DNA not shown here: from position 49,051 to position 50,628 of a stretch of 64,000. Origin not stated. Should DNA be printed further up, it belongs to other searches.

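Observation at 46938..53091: Candidate non-canonical hexuronate route: UxaE-like, UxuB-like SDR and LarA-like epimerase next to pdxB and a solitary gnd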

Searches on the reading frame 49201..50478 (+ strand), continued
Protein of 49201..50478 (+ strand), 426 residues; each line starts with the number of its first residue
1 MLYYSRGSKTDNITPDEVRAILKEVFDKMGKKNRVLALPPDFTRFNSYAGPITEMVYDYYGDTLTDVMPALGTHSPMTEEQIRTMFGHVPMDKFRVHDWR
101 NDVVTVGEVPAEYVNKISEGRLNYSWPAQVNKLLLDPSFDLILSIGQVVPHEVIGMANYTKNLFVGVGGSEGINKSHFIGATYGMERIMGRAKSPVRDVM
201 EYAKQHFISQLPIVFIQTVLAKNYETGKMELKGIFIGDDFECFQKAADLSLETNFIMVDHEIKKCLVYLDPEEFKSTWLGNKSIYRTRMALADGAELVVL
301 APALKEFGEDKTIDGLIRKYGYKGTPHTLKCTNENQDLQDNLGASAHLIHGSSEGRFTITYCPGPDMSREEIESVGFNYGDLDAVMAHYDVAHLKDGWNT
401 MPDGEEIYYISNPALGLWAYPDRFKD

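Call 43: search_protein_families(library=ncbifam, proteins=[L003:8918-9994:+, L044:8820-9896:+, L082:11345-12415:+, L044:2526-3557:-, L044:11401-12444:+, L044:12432-13580:+, L032:12757-13893:+, L044:5243-6490:-], max_evalue=1e-8)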
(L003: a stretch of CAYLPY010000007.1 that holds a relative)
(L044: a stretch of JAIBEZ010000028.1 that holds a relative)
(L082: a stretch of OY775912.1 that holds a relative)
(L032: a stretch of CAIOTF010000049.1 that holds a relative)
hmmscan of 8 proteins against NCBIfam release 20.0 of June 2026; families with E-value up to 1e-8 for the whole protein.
L003:8918-9994:+ (359 aa): 5 families
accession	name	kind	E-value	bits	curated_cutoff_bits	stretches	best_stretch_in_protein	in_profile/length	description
NF041633.1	trifunc_aldol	exception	2.1e-50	171.7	700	1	19-355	250-574/580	KHG/KDPG aldolase/sugar kinase fusion protein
NF041332.1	KDG_KDGal_kin_Halo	equivalog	1.3e-28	100.4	440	1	21-342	12-302/320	bifunctional 2-dehydro-3-deoxygluconokinase/2-dehydro-3-deoxygalactonokinase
TIGR04382.1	myo_inos_iolC_N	equivalog_domain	2.3e-26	92.8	300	1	45-332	37-290/309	5-dehydro-2-deoxygluconokinase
NF040938.1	KDG_KDGal_kin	equivalog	6.6e-13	48.4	400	1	120-337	104-289/305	bifunctional 2-dehydro-3-deoxygluconokinase/2-dehydro-3-deoxygalactonokinase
NF006957.1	PRK09434.1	equivalog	2.6e-12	46.9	450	1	155-333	127-288/302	fructokinase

L044:8820-9896:+ (359 aa): 5 families
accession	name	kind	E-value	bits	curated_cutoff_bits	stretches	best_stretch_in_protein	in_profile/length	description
NF041633.1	trifunc_aldol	exception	3e-49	167.9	700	1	19-345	250-565/580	KHG/KDPG aldolase/sugar kinase fusion protein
NF041332.1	KDG_KDGal_kin_Halo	equivalog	1.1e-27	97.3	440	1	21-227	12-209/320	bifunctional 2-dehydro-3-deoxygluconokinase/2-dehydro-3-deoxygalactonokinase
TIGR04382.1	myo_inos_iolC_N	equivalog_domain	3.4e-23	82.4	300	1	36-332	28-290/309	5-dehydro-2-deoxygluconokinase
NF040938.1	KDG_KDGal_kin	equivalog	6.8e-10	38.5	400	0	121-230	105-206/305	bifunctional 2-dehydro-3-deoxygluconokinase/2-dehydro-3-deoxygalactonokinase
NF006957.1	PRK09434.1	equivalog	2e-09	37.4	450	0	158-316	132-265/302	fructokinase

L082:11345-12415:+ (357 aa): 4 families
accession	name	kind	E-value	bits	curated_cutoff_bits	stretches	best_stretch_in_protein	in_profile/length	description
NF041633.1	trifunc_aldol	exception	6.4e-46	156.9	700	1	16-353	249-574/580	KHG/KDPG aldolase/sugar kinase fusion protein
NF041332.1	KDG_KDGal_kin_Halo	equivalog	9.7e-28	97.5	440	1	19-225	12-209/320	bifunctional 2-dehydro-3-deoxygluconokinase/2-dehydro-3-deoxygalactonokinase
TIGR04382.1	myo_inos_iolC_N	equivalog_domain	8.2e-23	81.1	300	1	29-331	23-291/309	5-dehydro-2-deoxygluconokinase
NF040938.1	KDG_KDGal_kin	equivalog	1.6e-10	40.6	400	0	119-228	105-206/305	bifunctional 2-dehydro-3-deoxygluconokinase/2-dehydro-3-deoxygalactonokinase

L044:2526-3557:- (343 aa): 11 families
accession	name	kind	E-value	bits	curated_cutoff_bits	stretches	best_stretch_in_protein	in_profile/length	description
NF041633.1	trifunc_aldol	exception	3.7e-150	501.1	700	1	2-343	243-580/580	KHG/KDPG aldolase/sugar kinase fusion protein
NF041332.1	KDG_KDGal_kin_Halo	equivalog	1.6e-62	211.8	440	1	2-343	3-320/320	bifunctional 2-dehydro-3-deoxygluconokinase/2-dehydro-3-deoxygalactonokinase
NF040938.1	KDG_KDGal_kin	equivalog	3.5e-32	111.7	400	1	3-332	1-302/305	bifunctional 2-dehydro-3-deoxygluconokinase/2-dehydro-3-deoxygalactonokinase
TIGR04382.1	myo_inos_iolC_N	equivalog_domain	3.3e-26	92.3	300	1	17-314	19-289/309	5-dehydro-2-deoxygluconokinase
NF052444.1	DhDoxglucKinKdgK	equivalog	2.1e-13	50.3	400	1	4-204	4-204/303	2-dehydro-3-deoxygluconokinase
NF049991.1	TagKinase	equivalog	6.3e-12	44.9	420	1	3-208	10-214/321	tagatose kinase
NF053626.1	RibKinHalex1628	equivalog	7.5e-12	45.3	330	0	30-206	36-194/293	ATP-dependent ribose-1-phosphate kinase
TIGR02152.1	D_ribokin_bact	equivalog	1e-10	41.5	299.65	0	183-316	170-282/298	ribokinase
NF006957.1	PRK09434.1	equivalog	1.7e-10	40.9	450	0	24-303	19-271/302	fructokinase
NF008353.0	PRK11142.1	equivalog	1.8e-09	37.6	341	0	180-325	170-294/307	ribokinase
NF007321.0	PRK09813.1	equivalog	7.5e-09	35.4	247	0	256-298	198-239/261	fructoselysine 6-kinase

L044:11401-12444:+ (348 aa): 8 families
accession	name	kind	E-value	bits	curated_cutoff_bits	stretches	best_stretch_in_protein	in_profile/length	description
TIGR04380.1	myo_inos_iolG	equivalog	6.9e-35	120.5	355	1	9-282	3-270/330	inositol 2-dehydrogenase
NF041392.1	XylDh_Gfo6_Halo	equivalog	6.4e-32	110.7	350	1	6-291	15-302/350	D-xylose 1-dehydrogenase Gfo6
NF052479.1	LevoglcsnDh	equivalog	3.3e-28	98.4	650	1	38-212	41-213/386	levoglucosan dehydrogenase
NF040723.1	UDP-GlcNAcDh_Arch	equivalog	1.4e-22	80.6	450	1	9-236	2-211/302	UDP-N-acetylglucosamine 3-dehydrogenase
NF008607.0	PRK11579.1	subfamily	1e-20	74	330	1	7-203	4-191/346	oxidoreductase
NF052679.1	InsChiInosDhIolG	equivalog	1e-17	64.2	540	1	8-157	3-154/343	bifunctional inositol 2-dehydrogenase/D-chiro-inositol 1-dehydrogenase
NF007574.0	PRK10206.1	equivalog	6.4e-16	58.3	352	1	28-204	23-190/345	oxidoreductase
NF058561.1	BT_2158_fam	equivalog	3.8e-11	42.3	750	1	26-160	50-186/487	glycoside 3-dehydrogenase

L044:12432-13580:+ (383 aa): 20 families
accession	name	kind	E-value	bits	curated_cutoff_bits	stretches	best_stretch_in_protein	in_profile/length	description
NF001309.0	PRK00257.1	equivalog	1.8e-134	448.5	434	1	8-380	1-378/379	4-phosphoerythronate dehydrogenase PdxB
NF011966.0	PRK15438.1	equivalog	1.1e-86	291.3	687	1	8-379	1-371/378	4-phosphoerythronate dehydrogenase PdxB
TIGR01327.1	PGDH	equivalog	1.6e-37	129.5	454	2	120-271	135-287/525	phosphoglycerate dehydrogenase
NF009714.1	PRK13243.1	equivalog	1.4e-33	116.7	455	1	120-279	147-307/332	glyoxylate reductase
NF006263.0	PRK08410.1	equivalog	5.9e-30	104.7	389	1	104-285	126-307/311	D-2-hydroxyacid dehydrogenase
NF000492.1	vanH_gen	exception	2.1e-29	102.6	540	1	36-247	34-258/312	D-lactate dehydrogenase VanH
NF008759.0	PRK11790.1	equivalog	9.3e-29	100.3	404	1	41-288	51-320/410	phosphoglycerate dehydrogenase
NF005069.0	PRK06487.1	equivalog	4.7e-28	98.2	448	1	121-270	149-296/320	2-hydroxyacid dehydrogenase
NF005387.0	PRK06932.1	equivalog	2.1e-27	95.9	492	1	124-268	148-293/314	2-hydroxyacid dehydrogenase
NF005750.0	PRK07574.1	equivalog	7.9e-25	87.7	329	1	117-271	186-343/386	NAD-dependent formate dehydrogenase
NF000151.1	vanH-Ac1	exception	3.9e-24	85.6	750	1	119-246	173-293/351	D-lactate dehydrogenase VanH-Ac1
NF000112.1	vanH-Amyco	exception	5.9e-24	84.9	625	1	112-246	159-286/348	VanH-AOV family D-lactate dehydrogenase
NF000004.1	vanH-D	exception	4.3e-22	78.7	550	1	63-261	70-278/323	D-lactate dehydrogenase VanH-D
NF000128.1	vanH-Sc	exception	1.1e-21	77.3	650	1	112-246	150-277/337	D-lactate dehydrogenase VanH-Sc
NF041369.1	Dhydh_Halo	equivalog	1.5e-20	73.6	400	1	120-268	129-278/305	D-2-hydroxyacid dehydrogenase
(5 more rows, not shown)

L032:12757-13893:+ (379 aa): 20 families
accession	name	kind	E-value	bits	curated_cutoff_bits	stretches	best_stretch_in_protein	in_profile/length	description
NF001309.0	PRK00257.1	equivalog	5.6e-119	397.5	434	1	1-378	1-378/379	4-phosphoerythronate dehydrogenase PdxB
NF011966.0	PRK15438.1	equivalog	4.5e-81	272.8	687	1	1-377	1-371/378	4-phosphoerythronate dehydrogenase PdxB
TIGR01327.1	PGDH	equivalog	1.2e-45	156.3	454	1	28-335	31-358/525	phosphoglycerate dehydrogenase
NF008759.0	PRK11790.1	equivalog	1.7e-37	129.1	404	2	108-256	144-296/410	phosphoglycerate dehydrogenase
NF009714.1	PRK13243.1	equivalog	1.7e-31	109.8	455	1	112-269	146-305/332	glyoxylate reductase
NF005069.0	PRK06487.1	equivalog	1e-30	106.9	448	1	114-282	149-316/320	2-hydroxyacid dehydrogenase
NF006263.0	PRK08410.1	equivalog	9e-28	97.5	389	1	113-270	142-300/311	D-2-hydroxyacid dehydrogenase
NF005750.0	PRK07574.1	equivalog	1.1e-27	97.1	329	1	108-295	184-375/386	NAD-dependent formate dehydrogenase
NF000492.1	vanH_gen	exception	4.4e-27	95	540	1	105-236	130-255/312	D-lactate dehydrogenase VanH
NF005387.0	PRK06932.1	equivalog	8.7e-26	90.6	492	1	114-255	145-288/314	2-hydroxyacid dehydrogenase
NF011938.0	PRK15409.1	equivalog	6.1e-25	87.9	492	1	115-262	144-294/324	glyoxylate/hydroxypyruvate reductase GhrB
NF041369.1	Dhydh_Halo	equivalog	1.6e-24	86.7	400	1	109-259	125-277/305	D-2-hydroxyacid dehydrogenase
NF000112.1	vanH-Amyco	exception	1.1e-23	84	625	1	39-237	73-285/348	VanH-AOV family D-lactate dehydrogenase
NF000151.1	vanH-Ac1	exception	4.8e-22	78.7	750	1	56-237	100-292/351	D-lactate dehydrogenase VanH-Ac1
NF000128.1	vanH-Sc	exception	5.2e-21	75.1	650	1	107-236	152-275/337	D-lactate dehydrogenase VanH-Sc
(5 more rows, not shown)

L044:5243-6490:- (415 aa): 0 families

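Call 47: search_protein_families(library=pfam, proteins=[L077:13220-14119:-, L046:3114-4355:+, L058:9056-9988:+, L080:14024-14854:+, L004:6103-7479:-, L079:18941-19945:+, L082:17182-18564:+, L077:14342-14914:+, L079:19948-20499:+, L061:6252-6887:+], max_evalue=0.00001)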
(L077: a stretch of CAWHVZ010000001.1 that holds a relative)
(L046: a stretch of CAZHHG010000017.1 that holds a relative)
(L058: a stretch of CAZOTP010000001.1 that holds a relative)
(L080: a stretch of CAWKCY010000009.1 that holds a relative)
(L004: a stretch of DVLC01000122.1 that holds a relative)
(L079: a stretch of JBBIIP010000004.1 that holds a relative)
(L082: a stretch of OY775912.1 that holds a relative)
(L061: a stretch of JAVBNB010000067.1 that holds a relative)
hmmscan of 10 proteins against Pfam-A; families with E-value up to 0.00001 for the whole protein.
L077:13220-14119:- (299 aa): 0 families

L046:3114-4355:+ (414 aa): 1 family
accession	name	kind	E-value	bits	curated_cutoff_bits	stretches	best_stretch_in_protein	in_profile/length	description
PF16153.10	DUF4861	-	7.6e-88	295.5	22.3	1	34-412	1-380/380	Domain of unknown function (DUF4861)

L058:9056-9988:+ (311 aa): 1 family
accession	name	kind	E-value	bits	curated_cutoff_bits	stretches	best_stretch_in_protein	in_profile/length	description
PF13419.12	HAD_2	-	2.8e-07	31.2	23.8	1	131-256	43-170/178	Haloacid dehalogenase-like hydrolase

L080:14024-14854:+ (277 aa): 1 family
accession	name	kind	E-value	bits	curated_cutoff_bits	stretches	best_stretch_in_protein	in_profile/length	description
PF04962.18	KduI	-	8.7e-27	94.5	23.9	1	47-267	23-256/262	KduI/IolB family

L004:6103-7479:- (458 aa): 1 family
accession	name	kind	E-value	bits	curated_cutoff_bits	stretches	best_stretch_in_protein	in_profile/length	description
PF00295.23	Glyco_hydro_28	-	2.2e-20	73.4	22.9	1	197-428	87-308/324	Glycosyl hydrolases family 28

L079:18941-19945:+ (335 aa): 1 family
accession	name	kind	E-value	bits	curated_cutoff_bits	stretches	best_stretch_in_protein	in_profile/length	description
PF03480.18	DctP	-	4.9e-84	282.5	23.4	1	41-317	2-281/286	Bacterial extracellular solute-binding protein, family 7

L082:17182-18564:+ (461 aa): 1 family
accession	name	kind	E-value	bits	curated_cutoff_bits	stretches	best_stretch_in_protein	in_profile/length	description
PF06808.19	DctM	-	2.8e-121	405.6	23.8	1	10-418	2-412/413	Tripartite ATP-independent periplasmic transporter, DctM component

L077:14342-14914:+ (191 aa): 3 families
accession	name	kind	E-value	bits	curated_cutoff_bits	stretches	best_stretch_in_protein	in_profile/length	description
PF01202.28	SKI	-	2.4e-11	44.5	22.1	1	10-163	2-158/159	Shikimate kinase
PF13671.12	AAA_33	-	1.2e-07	32.6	27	1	3-138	2-143/143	AAA domain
PF13238.12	AAA_18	-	1.4e-07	32.4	29.4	1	4-120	2-113/128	AAA domain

L079:19948-20499:+ (184 aa): 1 family
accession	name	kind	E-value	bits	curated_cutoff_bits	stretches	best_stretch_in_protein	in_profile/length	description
PF04290.18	DctQ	-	3.1e-32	111.7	28.3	1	40-169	1-128/132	Tripartite ATP-independent periplasmic transporters, DctQ component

L061:6252-6887:+ (212 aa): 3 families
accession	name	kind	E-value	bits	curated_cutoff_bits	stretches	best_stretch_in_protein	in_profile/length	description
PF10110.14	GPDPase_memb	-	4.9e-09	35.8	29.6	1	101-192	148-240/321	Membrane domain of glycerophosphoryl diester phosphodiesterase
PF06161.16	DUF975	-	2.1e-06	28.2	34.8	1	110-208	140-241/243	Protein of unknown function (DUF975)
PF24400.1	DUF7544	-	9.2e-06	25.5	27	1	109-200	149-240/302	Family of unknown function (DUF7544)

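Call 66: search_protein_families(library=ncbifam, proteins=[L058:9056-9988:+, L054:8967-9920:+, L063:9049-9936:+, L049:8797-9777:+, L059:12681-13190:+, L073:11276-11851:+, L077:14342-14914:+, L024:6617-8035:+], max_evalue=0.001)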
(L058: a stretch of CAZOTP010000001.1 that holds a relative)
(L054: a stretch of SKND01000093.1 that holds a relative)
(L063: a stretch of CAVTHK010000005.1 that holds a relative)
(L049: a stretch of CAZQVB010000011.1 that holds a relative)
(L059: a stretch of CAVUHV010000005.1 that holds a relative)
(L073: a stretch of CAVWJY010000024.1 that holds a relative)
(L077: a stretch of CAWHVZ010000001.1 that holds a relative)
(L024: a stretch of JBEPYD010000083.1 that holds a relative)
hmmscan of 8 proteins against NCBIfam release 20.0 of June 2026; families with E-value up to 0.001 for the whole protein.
L058:9056-9988:+ (311 aa): 2 families
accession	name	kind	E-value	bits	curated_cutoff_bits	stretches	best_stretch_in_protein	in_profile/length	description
NF009695.0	PRK13222.1-2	equivalog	9.8e-06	25.2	225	1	118-265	46-194/226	phosphoglycolate phosphatase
NF009697.0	PRK13222.1-4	equivalog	0.00025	20.4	327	1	118-257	47-186/232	phosphoglycolate phosphatase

L054:8967-9920:+ (318 aa): 0 families

L063:9049-9936:+ (296 aa): 1 family
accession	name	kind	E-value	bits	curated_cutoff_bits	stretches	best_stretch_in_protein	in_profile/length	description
NF009695.0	PRK13222.1-2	equivalog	3.2e-05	23.5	225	1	118-249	60-196/226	phosphoglycolate phosphatase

L049:8797-9777:+ (327 aa): 0 families

L059:12681-13190:+ (170 aa): 8 families
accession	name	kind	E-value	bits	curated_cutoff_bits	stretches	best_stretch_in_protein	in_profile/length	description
TIGR01313.1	therm_gnt_kin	subfamily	3.9e-46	156.8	113.75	1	3-150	1-151/164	gluconokinase, GntK/IdnK-type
NF008583.0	PRK11545.1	equivalog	2.9e-37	127.8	265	1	2-161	10-171/177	gluconokinase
NF007336.0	PRK09825.1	equivalog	5.1e-37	127.2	304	1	4-149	7-154/176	gluconokinase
NF004861.0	PRK06217.1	equivalog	3.6e-06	26.5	203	1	3-40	4-41/183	hypothetical protein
NF002988.0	PRK03731.1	equivalog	9.5e-06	25.4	161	1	3-41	5-43/174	shikimate kinase AroL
NF010552.0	PRK13946.1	equivalog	1.9e-05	24.3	186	1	3-35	26-58/198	shikimate kinase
NF040667.1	hom_kin_desulfo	exception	2.6e-05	24.2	197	1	3-35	3-35/163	homoserine kinase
NF005115.0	PRK06547.1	equivalog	0.00053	19.4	173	0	1-38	16-54/172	hypothetical protein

L073:11276-11851:+ (192 aa): 8 families
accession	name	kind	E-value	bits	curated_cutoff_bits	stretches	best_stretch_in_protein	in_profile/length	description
TIGR01313.1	therm_gnt_kin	subfamily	1.8e-42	144.8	113.75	1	3-152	1-153/164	gluconokinase, GntK/IdnK-type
NF008583.0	PRK11545.1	equivalog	1.8e-32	112.2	265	1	2-163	10-173/177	gluconokinase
NF007336.0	PRK09825.1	equivalog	6.4e-32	110.6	304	1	4-140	7-141/176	gluconokinase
NF002988.0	PRK03731.1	equivalog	2.2e-06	27.5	161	1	3-43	5-45/174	shikimate kinase AroL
NF040667.1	hom_kin_desulfo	exception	6.4e-06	26.1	197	1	3-35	3-35/163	homoserine kinase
NF010552.0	PRK13946.1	equivalog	7.5e-06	25.7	186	1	3-34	26-57/198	shikimate kinase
NF004861.0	PRK06217.1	equivalog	1.3e-05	24.7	203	1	3-36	4-37/183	hypothetical protein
NF010555.0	PRK13949.1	equivalog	0.0003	21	180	1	3-35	4-36/175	shikimate kinase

L077:14342-14914:+ (191 aa): 13 families
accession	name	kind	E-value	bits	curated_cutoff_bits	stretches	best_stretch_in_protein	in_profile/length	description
TIGR01313.1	therm_gnt_kin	subfamily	8.4e-46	155.7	113.75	1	3-162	1-161/164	gluconokinase, GntK/IdnK-type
NF008583.0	PRK11545.1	equivalog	1.4e-33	115.8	265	1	2-165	10-173/177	gluconokinase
NF007336.0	PRK09825.1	equivalog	2.2e-31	108.9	304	1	4-159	7-162/176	gluconokinase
NF004861.0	PRK06217.1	equivalog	3.3e-07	29.8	203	1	3-39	4-40/183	hypothetical protein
NF002988.0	PRK03731.1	equivalog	3.6e-07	30.1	161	1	3-44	5-46/174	shikimate kinase AroL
NF010552.0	PRK13946.1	equivalog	6.6e-07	29.1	186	1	3-43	26-66/198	shikimate kinase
NF040667.1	hom_kin_desulfo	exception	1.2e-06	28.6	197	1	3-37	3-37/163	homoserine kinase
NF003012.0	PRK03839.1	equivalog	2.1e-06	27.8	152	1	1-166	1-154/180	putative kinase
NF010555.0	PRK13949.1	equivalog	1.5e-05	25.1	180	1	4-36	5-37/175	shikimate kinase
NF006610.0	PRK09169.1-4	subfamily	0.00014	18.6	4299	1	3-35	2868-2900/3056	hypothetical protein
NF010554.0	PRK13948.1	equivalog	0.00029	20.5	217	0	3-36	13-46/192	shikimate kinase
NF010553.0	PRK13947.1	equivalog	0.00072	19.8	204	0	3-37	4-38/173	shikimate kinase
TIGR00152.1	TIGR00152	equivalog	0.00076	19.4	65.55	0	4-40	3-39/188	dephospho-CoA kinase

L024:6617-8035:+ (473 aa): 9 families
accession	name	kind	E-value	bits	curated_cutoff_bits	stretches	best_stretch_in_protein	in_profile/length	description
TIGR04380.1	myo_inos_iolG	equivalog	1.4e-22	80.1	355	1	42-248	3-199/330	inositol 2-dehydrogenase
NF052679.1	InsChiInosDhIolG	equivalog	5.5e-17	61.8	540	1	44-190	6-151/343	bifunctional inositol 2-dehydrogenase/D-chiro-inositol 1-dehydrogenase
NF040723.1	UDP-GlcNAcDh_Arch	equivalog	3.2e-15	56.4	450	1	49-191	4-145/302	UDP-N-acetylglucosamine 3-dehydrogenase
NF052479.1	LevoglcsnDh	equivalog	6.3e-12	44.9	650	1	95-191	62-158/386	levoglucosan dehydrogenase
NF058561.1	BT_2158_fam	equivalog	8.9e-10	37.7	750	1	8-191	1-181/487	glycoside 3-dehydrogenase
NF008607.0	PRK11579.1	subfamily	3.7e-08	32.7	330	1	97-226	55-181/346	oxidoreductase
NF007574.0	PRK10206.1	equivalog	8.5e-08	31.6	352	1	96-194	55-153/345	oxidoreductase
NF041392.1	XylDh_Gfo6_Halo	equivalog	3e-06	26.3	350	1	97-247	73-225/350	D-xylose 1-dehydrogenase Gfo6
NF058563.1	BT_2159_fam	equivalog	6.9e-06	25.3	650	1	43-188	3-144/350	disaccharide 3-dehydrogenase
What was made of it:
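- Stand-alone GntK-type gluconokinases sit in the Acidobacteriaceae clusters (call 66).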

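Call 75: find_homologous_proteins(query=L003:8918-9994:+, max_evalue=1e-30)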
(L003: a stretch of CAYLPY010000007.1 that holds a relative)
Query L003:8918-9994:+ (359 aa): 8000 proteins with E <= 1e-30 among 8000 candidates; the best 120 are listed.
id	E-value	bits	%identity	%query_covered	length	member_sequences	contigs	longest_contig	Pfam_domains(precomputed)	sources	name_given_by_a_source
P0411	5.2e-247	837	100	100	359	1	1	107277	PF00294.30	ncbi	-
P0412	8.6e-234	793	94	100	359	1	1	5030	PF00294.30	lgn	-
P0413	4.0e-229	778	92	100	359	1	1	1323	PF00294.30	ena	-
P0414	7.5e-229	777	92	100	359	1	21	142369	PF00294.30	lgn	-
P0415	1.5e-226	770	91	100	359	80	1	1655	PF00294.30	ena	-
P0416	1.7e-226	769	92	99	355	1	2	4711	PF00294.30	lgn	-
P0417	2.0e-225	766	91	100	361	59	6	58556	PF00294.30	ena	-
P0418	6.0e-225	764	90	99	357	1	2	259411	PF00294.30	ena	-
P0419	9.1e-225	764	91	100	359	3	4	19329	PF00294.30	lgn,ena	-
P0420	1.4e-224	763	91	100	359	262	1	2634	PF00294.30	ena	-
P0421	2.5e-224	762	90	100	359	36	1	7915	PF00294.30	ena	-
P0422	5.6e-224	761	90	100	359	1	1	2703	PF00294.30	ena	-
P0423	5.7e-224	761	90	100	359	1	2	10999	PF00294.30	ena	-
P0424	5.8e-224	761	90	99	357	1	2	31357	PF00294.30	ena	-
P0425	8.5e-224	760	91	100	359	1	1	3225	PF00294.30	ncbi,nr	ncbi:MAG: sugar kinase [Bacteroidales bacterium]|nr:sugar kinase [Bacteroidales bacterium]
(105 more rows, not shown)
